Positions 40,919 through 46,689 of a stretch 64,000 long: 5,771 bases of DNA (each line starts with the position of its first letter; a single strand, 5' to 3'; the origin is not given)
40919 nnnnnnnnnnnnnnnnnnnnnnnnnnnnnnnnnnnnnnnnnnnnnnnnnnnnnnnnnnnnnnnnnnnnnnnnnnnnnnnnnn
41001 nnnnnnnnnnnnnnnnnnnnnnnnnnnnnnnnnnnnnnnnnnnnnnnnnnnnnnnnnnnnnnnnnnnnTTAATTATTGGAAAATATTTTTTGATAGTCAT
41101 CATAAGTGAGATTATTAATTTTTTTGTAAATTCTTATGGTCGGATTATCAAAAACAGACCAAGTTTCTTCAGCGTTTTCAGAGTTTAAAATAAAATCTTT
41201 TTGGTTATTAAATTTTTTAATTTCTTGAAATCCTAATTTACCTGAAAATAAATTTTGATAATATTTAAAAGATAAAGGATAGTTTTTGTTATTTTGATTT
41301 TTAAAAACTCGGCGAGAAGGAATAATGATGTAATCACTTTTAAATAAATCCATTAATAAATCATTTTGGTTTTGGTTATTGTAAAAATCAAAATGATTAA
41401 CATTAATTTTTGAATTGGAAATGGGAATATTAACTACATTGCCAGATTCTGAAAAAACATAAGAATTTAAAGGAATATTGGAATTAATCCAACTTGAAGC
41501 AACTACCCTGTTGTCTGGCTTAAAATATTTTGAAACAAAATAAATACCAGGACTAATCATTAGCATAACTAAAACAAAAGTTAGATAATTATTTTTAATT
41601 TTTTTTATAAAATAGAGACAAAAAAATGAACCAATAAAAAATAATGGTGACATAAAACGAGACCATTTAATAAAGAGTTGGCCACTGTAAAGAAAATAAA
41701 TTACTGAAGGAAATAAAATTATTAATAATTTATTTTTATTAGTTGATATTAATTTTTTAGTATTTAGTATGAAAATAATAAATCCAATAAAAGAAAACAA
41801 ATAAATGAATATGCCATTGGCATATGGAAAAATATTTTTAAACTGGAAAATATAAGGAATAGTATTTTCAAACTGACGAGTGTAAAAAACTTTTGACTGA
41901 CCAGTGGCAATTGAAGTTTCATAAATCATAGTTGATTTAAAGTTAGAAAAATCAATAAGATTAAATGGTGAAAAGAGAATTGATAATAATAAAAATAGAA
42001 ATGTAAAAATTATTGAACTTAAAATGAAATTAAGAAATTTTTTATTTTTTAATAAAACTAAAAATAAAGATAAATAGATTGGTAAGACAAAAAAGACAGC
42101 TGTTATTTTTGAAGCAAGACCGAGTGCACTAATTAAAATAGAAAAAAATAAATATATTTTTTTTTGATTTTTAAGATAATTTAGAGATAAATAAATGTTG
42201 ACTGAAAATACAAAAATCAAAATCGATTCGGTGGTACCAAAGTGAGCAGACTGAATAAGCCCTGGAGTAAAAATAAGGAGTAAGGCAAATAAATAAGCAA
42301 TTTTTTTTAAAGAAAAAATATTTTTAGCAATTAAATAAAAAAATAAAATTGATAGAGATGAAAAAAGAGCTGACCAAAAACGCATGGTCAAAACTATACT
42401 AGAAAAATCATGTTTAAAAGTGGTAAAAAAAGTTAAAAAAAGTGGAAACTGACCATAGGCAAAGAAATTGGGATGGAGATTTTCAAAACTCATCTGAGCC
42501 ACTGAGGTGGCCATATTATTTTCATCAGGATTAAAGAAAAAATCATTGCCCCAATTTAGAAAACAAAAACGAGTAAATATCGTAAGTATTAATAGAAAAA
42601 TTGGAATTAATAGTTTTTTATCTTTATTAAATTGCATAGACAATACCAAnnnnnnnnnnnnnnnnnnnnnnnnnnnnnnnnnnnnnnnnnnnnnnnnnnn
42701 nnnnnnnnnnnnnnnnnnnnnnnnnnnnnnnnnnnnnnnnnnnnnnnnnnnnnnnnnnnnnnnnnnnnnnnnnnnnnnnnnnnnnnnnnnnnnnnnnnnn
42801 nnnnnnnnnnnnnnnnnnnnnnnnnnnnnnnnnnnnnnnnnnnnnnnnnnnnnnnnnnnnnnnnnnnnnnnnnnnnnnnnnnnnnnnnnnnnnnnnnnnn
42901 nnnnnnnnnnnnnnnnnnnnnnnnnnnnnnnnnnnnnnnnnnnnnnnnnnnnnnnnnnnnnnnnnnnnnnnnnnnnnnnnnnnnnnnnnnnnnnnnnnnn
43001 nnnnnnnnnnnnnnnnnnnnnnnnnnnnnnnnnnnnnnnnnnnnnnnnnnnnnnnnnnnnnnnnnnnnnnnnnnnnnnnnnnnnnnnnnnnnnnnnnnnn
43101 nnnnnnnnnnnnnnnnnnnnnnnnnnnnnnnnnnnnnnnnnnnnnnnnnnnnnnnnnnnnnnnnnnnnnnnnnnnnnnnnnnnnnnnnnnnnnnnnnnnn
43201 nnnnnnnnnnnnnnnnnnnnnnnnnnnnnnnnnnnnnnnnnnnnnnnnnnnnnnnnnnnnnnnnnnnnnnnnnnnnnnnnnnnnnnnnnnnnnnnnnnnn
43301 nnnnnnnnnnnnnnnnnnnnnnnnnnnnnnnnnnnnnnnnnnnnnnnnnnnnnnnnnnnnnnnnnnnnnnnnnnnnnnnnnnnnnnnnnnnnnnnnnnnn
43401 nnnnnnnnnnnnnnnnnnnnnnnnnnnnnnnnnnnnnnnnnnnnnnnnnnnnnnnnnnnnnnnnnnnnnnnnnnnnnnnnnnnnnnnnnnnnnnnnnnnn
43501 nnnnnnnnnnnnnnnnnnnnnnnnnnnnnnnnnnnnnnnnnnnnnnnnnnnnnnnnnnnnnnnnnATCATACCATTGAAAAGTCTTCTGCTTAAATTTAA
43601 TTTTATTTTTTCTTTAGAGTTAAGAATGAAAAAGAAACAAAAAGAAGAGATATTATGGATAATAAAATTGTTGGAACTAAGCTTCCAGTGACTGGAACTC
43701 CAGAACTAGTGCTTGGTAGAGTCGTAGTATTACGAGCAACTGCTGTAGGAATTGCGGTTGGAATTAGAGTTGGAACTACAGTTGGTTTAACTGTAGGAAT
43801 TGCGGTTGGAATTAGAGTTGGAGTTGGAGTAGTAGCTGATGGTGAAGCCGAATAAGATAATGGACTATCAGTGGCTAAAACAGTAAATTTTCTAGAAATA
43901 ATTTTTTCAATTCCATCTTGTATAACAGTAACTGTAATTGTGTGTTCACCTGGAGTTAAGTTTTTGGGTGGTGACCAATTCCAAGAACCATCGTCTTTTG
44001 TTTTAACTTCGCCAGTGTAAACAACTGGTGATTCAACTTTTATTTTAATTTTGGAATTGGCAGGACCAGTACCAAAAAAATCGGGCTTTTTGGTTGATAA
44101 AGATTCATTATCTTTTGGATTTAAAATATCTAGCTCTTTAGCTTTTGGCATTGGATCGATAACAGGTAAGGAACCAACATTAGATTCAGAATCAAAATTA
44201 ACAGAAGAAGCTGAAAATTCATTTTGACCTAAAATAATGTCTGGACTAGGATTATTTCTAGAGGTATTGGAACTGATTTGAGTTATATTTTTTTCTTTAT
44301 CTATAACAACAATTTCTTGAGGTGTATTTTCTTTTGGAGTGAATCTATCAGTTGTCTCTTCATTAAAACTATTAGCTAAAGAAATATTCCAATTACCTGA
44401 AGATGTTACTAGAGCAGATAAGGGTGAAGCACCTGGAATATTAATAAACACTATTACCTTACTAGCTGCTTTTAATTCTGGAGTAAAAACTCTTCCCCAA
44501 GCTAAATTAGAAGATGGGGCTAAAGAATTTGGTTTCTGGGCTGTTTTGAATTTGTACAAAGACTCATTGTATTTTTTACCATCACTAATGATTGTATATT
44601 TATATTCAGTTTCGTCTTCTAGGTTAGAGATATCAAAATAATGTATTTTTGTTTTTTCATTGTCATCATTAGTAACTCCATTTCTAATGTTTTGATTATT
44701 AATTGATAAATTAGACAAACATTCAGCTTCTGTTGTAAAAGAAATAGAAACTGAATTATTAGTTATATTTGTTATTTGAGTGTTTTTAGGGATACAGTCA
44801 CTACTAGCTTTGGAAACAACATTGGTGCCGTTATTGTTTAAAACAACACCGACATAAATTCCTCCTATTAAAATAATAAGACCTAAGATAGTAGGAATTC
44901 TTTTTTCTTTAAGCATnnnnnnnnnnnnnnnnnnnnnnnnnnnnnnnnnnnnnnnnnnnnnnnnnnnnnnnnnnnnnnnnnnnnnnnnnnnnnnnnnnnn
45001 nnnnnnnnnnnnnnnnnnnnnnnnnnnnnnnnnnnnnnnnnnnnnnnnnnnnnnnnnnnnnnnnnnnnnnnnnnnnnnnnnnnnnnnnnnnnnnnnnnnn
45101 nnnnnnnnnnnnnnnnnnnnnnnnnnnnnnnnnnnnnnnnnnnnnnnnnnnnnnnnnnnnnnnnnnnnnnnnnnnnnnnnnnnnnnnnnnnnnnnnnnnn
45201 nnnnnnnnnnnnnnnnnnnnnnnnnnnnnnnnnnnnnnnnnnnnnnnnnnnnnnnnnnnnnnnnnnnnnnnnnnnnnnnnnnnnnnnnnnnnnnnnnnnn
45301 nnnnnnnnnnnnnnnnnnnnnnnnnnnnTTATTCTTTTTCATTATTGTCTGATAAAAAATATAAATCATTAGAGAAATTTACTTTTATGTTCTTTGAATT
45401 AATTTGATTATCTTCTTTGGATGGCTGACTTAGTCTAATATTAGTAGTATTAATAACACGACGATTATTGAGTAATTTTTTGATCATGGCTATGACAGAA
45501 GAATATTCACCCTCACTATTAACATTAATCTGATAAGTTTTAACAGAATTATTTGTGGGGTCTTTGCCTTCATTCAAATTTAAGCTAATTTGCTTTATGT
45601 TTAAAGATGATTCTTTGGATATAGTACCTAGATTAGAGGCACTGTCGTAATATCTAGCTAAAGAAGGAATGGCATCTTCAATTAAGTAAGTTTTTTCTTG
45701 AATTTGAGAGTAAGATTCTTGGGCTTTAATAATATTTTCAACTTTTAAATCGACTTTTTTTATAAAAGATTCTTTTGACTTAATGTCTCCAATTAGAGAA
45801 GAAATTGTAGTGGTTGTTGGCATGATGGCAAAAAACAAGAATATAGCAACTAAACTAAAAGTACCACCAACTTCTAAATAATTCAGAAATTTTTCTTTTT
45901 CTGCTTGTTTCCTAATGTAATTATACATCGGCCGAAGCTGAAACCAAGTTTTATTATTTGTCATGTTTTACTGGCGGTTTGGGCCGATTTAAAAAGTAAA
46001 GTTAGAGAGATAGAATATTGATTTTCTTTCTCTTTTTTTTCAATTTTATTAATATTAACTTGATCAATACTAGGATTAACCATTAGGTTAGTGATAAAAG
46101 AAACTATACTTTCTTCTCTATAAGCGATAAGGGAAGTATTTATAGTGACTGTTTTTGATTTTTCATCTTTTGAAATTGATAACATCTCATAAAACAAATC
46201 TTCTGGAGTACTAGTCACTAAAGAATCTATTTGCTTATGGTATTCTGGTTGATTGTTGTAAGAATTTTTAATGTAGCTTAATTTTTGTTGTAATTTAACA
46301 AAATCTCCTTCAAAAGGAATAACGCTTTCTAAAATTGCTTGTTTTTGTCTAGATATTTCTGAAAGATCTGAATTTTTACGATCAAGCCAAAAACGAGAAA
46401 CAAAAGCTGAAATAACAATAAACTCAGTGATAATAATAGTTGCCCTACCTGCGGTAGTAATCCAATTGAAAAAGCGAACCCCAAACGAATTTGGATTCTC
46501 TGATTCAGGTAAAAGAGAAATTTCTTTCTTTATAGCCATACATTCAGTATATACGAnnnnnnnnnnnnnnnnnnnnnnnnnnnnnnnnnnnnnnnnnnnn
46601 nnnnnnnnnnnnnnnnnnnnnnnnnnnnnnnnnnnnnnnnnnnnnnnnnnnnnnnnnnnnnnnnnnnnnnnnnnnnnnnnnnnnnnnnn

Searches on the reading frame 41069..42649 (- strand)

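Call 44: search_protein_families(library=pfam, proteins=[window:41069-42649:-], max_evalue=0.0001)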
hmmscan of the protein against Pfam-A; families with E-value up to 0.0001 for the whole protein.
window:41069-42649:- (526 aa): 2 families
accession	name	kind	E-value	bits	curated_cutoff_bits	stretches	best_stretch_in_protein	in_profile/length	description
PF13231.12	PMT_2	-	4e-11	43.8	26.1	1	87-229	22-157/160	Dolichyl-phosphate-mannose-protein mannosyltransferase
PF02366.24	PMT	-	1.4e-09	38.3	22.7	1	79-222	75-222/245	Dolichyl-phosphate-mannose-protein mannosyltransferase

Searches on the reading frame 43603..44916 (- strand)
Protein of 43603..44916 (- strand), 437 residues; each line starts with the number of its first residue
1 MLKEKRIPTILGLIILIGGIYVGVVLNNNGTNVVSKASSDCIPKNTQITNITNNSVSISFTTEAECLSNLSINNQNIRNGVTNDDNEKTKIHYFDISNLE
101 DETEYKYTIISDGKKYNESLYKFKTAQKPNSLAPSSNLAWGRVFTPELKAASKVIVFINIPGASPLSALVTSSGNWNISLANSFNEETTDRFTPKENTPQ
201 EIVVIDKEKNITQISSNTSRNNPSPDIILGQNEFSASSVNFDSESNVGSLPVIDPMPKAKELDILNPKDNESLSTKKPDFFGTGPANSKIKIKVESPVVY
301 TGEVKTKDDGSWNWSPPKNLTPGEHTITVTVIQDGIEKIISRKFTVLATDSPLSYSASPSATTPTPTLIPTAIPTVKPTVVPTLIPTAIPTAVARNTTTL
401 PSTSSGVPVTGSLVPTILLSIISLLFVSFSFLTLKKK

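Call 44: search_protein_families(library=pfam, proteins=[window:43603-44916:-], max_evalue=0.0001)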
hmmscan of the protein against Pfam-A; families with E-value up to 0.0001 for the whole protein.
window:43603-44916:- (437 aa): 1 family
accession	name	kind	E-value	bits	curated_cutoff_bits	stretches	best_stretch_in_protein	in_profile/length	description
PF19077.6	Big_13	-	5.6e-07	30.4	27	1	273-332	24-84/102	Bacterial Ig-like domain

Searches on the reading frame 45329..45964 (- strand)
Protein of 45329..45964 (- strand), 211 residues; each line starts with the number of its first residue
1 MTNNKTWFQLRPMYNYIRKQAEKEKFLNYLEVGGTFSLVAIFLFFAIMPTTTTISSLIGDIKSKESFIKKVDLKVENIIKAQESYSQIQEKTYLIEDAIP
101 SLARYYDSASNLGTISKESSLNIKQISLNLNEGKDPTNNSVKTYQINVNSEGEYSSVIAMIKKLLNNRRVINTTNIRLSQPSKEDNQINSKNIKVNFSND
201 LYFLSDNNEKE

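Call 76: search_protein_families(library=pfam, proteins=[window:45329-45964:-], max_evalue=0.001)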
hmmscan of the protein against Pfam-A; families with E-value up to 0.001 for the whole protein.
window:45329-45964:- (211 aa): 1 family
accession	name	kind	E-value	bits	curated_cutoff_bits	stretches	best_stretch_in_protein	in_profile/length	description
PF04350.18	PilO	-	0.00089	19.8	22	0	71-197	18-136/145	Pilus assembly protein, PilO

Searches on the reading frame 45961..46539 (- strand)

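Call 76: search_protein_families(library=pfam, proteins=[window:45961-46539:-], max_evalue=0.001)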
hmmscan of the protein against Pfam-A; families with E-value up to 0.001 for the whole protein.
window:45961-46539:- (192 aa): 1 family
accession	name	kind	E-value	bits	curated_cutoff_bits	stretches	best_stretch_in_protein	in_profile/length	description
PF05137.18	PilN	-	7e-06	26.4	22.8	1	105-179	4-76/78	Fimbrial assembly protein (PilN)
